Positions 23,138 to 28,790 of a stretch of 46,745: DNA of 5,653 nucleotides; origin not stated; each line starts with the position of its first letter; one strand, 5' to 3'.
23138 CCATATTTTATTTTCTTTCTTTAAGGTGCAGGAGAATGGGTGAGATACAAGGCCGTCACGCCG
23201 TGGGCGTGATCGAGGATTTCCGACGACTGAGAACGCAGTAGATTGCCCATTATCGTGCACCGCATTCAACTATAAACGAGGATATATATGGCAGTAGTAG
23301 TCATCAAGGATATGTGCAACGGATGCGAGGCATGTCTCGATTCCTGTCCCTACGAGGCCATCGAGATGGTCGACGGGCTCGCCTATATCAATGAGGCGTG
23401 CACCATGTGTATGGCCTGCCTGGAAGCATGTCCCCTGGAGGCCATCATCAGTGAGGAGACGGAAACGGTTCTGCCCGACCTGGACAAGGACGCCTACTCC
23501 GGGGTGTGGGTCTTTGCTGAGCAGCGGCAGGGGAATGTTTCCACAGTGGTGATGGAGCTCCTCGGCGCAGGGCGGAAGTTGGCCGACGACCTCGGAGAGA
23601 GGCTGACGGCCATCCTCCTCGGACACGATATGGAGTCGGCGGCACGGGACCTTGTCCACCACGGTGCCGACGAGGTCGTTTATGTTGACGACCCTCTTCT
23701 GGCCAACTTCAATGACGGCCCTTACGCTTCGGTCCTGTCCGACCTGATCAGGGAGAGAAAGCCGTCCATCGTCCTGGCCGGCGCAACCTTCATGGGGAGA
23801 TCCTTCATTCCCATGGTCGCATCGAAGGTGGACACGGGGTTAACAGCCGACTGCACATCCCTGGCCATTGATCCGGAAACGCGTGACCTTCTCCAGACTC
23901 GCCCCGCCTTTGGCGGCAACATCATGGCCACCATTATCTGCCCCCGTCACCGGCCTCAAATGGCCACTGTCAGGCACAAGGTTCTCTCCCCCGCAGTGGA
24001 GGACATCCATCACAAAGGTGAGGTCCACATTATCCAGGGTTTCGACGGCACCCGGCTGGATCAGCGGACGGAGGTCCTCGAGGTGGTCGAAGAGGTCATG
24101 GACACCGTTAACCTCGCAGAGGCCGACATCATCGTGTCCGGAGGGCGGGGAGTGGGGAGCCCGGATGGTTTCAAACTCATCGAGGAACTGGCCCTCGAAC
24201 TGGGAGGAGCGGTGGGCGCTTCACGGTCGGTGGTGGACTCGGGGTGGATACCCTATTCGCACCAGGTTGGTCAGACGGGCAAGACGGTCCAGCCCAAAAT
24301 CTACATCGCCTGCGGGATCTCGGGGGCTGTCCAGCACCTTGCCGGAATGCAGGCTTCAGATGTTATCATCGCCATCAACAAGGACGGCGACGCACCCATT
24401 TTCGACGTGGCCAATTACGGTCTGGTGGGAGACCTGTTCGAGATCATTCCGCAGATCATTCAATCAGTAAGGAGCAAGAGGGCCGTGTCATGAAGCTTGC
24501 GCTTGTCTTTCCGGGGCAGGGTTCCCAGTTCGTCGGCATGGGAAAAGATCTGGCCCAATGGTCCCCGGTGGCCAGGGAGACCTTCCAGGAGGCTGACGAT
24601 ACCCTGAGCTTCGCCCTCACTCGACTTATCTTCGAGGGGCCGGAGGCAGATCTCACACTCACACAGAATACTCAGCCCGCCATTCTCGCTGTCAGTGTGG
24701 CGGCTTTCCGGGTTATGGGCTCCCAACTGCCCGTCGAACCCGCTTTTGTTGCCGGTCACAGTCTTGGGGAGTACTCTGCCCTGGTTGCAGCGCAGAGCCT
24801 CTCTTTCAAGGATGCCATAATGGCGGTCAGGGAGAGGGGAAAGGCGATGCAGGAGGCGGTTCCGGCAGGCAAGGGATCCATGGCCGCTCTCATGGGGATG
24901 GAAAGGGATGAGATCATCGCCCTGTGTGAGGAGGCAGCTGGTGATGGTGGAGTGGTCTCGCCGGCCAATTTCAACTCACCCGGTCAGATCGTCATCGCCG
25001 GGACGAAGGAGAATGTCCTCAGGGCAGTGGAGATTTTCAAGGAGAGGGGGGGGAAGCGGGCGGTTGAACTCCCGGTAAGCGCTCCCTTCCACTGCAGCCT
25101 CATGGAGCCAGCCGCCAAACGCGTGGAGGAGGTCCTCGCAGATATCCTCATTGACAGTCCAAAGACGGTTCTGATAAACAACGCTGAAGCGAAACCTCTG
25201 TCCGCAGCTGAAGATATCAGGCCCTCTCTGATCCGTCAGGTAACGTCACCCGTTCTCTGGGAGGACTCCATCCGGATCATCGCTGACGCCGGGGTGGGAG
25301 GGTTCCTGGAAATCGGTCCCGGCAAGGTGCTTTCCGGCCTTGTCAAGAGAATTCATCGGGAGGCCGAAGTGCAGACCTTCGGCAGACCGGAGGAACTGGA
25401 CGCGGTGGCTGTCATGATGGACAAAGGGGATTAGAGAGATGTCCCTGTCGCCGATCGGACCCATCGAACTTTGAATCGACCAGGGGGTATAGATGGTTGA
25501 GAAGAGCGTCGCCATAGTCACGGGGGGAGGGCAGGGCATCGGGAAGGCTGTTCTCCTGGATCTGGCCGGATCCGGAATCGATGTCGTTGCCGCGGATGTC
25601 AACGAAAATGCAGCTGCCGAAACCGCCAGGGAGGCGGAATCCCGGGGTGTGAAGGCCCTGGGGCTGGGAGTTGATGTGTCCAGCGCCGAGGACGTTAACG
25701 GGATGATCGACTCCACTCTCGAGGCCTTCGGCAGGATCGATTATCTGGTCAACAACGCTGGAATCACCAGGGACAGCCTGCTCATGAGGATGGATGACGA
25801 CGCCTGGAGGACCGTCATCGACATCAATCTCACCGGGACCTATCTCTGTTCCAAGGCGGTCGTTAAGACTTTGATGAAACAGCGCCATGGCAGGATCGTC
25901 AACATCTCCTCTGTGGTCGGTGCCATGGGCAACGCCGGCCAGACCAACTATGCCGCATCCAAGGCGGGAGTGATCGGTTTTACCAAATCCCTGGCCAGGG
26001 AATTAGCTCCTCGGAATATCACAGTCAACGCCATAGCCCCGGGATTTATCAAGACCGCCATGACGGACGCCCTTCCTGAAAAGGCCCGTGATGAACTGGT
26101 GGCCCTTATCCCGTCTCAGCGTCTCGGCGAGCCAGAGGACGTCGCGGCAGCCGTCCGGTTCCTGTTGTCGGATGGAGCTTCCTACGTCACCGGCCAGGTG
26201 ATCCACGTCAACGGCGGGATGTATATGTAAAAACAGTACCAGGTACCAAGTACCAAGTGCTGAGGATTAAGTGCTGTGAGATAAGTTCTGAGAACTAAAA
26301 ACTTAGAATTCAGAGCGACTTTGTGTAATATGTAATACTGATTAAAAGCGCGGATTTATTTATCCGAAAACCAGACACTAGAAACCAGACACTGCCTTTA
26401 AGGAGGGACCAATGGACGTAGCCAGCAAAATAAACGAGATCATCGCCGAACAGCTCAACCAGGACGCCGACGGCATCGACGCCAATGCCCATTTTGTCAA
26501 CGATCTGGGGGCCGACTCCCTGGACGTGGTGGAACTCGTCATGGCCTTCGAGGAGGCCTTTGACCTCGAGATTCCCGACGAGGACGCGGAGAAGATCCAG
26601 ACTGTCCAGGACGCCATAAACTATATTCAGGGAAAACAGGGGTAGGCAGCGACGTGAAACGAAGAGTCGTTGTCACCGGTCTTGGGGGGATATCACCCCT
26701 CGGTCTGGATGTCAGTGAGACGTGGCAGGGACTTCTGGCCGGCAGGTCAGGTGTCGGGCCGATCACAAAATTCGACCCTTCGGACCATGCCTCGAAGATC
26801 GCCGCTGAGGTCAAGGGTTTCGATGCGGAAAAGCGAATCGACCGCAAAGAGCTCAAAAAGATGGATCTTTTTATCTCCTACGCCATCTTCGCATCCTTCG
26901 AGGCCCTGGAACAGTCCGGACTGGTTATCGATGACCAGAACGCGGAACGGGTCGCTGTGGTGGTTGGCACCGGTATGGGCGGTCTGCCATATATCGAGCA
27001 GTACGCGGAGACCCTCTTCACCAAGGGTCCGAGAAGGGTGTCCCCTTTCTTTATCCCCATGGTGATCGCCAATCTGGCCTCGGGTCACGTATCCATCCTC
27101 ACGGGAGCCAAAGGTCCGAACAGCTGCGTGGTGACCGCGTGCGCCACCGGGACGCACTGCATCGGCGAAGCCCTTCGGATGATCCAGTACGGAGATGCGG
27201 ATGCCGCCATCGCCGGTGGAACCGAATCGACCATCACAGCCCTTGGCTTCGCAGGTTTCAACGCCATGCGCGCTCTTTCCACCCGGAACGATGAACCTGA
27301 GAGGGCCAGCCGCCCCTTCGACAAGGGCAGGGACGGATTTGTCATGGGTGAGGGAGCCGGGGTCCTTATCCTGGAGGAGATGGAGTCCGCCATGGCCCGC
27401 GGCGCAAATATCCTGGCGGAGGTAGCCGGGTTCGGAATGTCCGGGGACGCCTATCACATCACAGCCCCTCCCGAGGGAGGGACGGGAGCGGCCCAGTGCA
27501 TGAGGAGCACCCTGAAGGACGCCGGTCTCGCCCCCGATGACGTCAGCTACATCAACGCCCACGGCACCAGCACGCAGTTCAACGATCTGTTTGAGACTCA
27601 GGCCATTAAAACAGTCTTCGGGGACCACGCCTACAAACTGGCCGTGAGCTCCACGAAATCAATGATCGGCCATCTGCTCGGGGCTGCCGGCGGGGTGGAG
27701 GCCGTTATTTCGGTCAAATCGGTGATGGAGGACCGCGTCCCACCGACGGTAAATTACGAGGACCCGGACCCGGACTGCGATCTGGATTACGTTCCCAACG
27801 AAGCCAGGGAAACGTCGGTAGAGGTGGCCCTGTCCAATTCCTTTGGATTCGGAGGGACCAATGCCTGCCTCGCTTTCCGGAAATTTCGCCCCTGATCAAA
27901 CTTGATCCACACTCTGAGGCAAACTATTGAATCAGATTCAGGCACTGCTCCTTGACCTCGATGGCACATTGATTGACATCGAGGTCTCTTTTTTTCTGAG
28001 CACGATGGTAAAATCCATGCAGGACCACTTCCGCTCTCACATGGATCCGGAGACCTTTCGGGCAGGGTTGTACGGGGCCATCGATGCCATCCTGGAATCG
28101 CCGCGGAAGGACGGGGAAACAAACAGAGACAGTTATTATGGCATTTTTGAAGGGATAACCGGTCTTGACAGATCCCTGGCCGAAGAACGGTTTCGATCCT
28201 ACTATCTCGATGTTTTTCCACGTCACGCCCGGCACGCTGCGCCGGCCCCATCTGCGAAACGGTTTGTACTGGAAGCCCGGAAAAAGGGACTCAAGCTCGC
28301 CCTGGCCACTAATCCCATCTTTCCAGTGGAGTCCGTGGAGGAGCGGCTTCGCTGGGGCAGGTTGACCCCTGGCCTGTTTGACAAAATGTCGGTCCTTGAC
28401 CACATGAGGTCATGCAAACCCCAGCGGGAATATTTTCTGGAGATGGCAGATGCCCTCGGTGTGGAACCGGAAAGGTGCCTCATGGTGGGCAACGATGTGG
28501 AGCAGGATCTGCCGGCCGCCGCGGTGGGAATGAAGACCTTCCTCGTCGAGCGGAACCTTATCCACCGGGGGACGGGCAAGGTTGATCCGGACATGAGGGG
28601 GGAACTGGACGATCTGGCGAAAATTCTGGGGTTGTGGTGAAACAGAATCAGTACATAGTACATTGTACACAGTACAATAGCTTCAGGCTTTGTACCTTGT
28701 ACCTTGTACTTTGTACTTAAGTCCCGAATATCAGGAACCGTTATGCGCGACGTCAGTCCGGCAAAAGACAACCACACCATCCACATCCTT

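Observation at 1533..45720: Window-wide architecture: nearly every intergenic spacer is an AT-rich block of degenerate tandem heptanucleotides, often as two complementary arms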

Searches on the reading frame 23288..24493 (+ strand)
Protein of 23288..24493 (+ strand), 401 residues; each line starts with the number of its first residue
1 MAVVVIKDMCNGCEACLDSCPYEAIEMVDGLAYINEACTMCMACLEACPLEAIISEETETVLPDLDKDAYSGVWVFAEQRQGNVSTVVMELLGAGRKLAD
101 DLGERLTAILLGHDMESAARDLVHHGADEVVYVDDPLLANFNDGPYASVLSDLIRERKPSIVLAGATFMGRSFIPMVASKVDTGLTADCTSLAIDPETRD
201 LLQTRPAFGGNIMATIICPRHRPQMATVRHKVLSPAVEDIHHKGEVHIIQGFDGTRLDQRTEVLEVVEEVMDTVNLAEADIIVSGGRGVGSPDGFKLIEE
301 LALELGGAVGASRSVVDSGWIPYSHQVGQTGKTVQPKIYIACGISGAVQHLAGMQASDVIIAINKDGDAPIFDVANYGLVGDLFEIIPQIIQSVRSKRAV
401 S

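Call 31: search_protein_families(library=pfam, proteins=[window:23288-24493:+])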
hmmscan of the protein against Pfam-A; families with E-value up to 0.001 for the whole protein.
window:23288-24493:+ (401 aa): 14 families
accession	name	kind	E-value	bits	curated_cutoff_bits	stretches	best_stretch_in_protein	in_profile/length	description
PF01012.27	ETF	-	6.6e-48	163.3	26.7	1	73-246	1-173/181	Electron transfer flavoprotein domain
PF00766.25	ETF_alpha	-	3.9e-38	129.7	27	1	275-355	1-81/81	Electron transfer flavoprotein FAD-binding domain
PF00037.32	Fer4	-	1.4e-10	41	21.1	2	3-26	1-24/24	4Fe-4S binding domain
PF13484.11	Fer4_16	-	1.7e-08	35.5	30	0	38-58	2-21/66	4Fe-4S double cluster binding domain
PF13237.11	Fer4_10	-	1.2e-07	32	25.5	1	3-49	2-53/53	4Fe-4S dicluster domain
PF12837.12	Fer4_6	-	1.3e-07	31.7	25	1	3-25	2-24/24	4Fe-4S binding domain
PF13187.11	Fer4_9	-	1.9e-07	31.4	27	1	9-53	1-52/52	4Fe-4S dicluster domain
PF12797.12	Fer4_2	-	4.7e-07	29.8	24.5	0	3-22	3-22/22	4Fe-4S binding domain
PF12838.12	Fer4_7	-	8.5e-07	29.8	27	1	10-51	2-51/52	4Fe-4S dicluster domain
PF14697.11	Fer4_21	-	1.8e-06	28.4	35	1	5-53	3-57/59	4Fe-4S dicluster domain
PF12800.12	Fer4_4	-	6e-06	26.6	24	0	8-22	2-16/17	4Fe-4S binding domain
PF12798.12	Fer4_3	-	1.5e-05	25.9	27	0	38-52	1-15/15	4Fe-4S binding domain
PF25160.1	LdpA_Fe-S-bd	-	7.2e-05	22.9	27.6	0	5-28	23-46/49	LdpA Fe-S cluster-binding domain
PF13534.11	Fer4_17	-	0.00047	21.1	22.2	0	10-24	2-16/61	4Fe-4S dicluster domain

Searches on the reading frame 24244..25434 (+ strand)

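Call 31: search_protein_families(library=pfam, proteins=[window:24244-25434:+])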
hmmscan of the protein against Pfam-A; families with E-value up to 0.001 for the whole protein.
window:24244-25434:+ (396 aa): 1 family
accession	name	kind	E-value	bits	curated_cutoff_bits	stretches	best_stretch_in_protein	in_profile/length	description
PF00698.26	Acyl_transf_1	-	6.2e-42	144.6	32.7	1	88-373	3-281/319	Acyl transferase domain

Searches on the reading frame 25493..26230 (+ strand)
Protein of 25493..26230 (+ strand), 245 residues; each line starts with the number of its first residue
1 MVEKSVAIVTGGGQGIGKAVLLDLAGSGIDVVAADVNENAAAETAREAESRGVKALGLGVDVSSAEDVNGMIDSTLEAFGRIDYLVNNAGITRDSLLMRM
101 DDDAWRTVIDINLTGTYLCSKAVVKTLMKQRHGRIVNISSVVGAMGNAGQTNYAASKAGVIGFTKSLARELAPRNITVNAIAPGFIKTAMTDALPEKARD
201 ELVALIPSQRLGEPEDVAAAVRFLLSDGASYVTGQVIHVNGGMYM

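Call 31: search_protein_families(library=pfam, proteins=[window:25493-26230:+])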
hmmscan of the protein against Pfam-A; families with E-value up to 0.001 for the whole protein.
window:25493-26230:+ (245 aa): 3 families
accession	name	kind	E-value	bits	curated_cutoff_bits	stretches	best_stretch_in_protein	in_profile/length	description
PF13561.12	adh_short_C2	-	6.6e-69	232.5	27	1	14-243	6-235/236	Enoyl-(Acyl carrier protein) reductase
PF00106.31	adh_short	-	1.5e-63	214.3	26.6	1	6-197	2-193/195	short chain dehydrogenase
PF08659.16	KR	-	3.9e-19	69.7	22.6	1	7-165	3-161/180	KR domain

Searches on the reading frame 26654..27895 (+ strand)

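Call 31: search_protein_families(library=pfam, proteins=[window:26654-27895:+])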
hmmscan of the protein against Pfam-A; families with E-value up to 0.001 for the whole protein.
window:26654-27895:+ (413 aa): 3 families
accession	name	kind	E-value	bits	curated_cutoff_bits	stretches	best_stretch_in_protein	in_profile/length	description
PF00109.32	ketoacyl-synt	-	1.3e-62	212.1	20.8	1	3-246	2-252/252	Beta-ketoacyl synthase, N-terminal domain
PF02801.28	Ketoacyl-synt_C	-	2e-37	128.2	20.8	1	254-369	1-119/119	Beta-ketoacyl synthase, C-terminal domain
PF00108.29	Thiolase_N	-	0.0009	19.1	26.4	0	155-192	77-114/260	Thiolase, N-terminal domain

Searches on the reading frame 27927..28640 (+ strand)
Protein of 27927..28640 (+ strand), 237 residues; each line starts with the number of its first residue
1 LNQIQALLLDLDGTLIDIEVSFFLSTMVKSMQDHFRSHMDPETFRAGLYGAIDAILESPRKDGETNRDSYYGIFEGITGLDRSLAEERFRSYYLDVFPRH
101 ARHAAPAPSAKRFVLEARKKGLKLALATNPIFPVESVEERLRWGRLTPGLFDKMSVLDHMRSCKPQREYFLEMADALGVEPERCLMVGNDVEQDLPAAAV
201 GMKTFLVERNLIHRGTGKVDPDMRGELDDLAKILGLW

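Call 31: search_protein_families(library=pfam, proteins=[window:27927-28640:+])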
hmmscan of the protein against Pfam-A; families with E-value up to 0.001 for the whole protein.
window:27927-28640:+ (237 aa): 3 families
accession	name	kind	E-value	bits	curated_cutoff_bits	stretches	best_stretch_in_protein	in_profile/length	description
PF00702.32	Hydrolase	-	3.1e-15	57.5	26.4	1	4-199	1-188/191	haloacid dehalogenase-like hydrolase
PF13419.12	HAD_2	-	4.1e-11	43.8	23.8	1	8-206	2-177/178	Haloacid dehalogenase-like hydrolase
PF13242.12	Hydrolase_like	-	8.2e-07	29.3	22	1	164-210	4-51/75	HAD-hyrolase-like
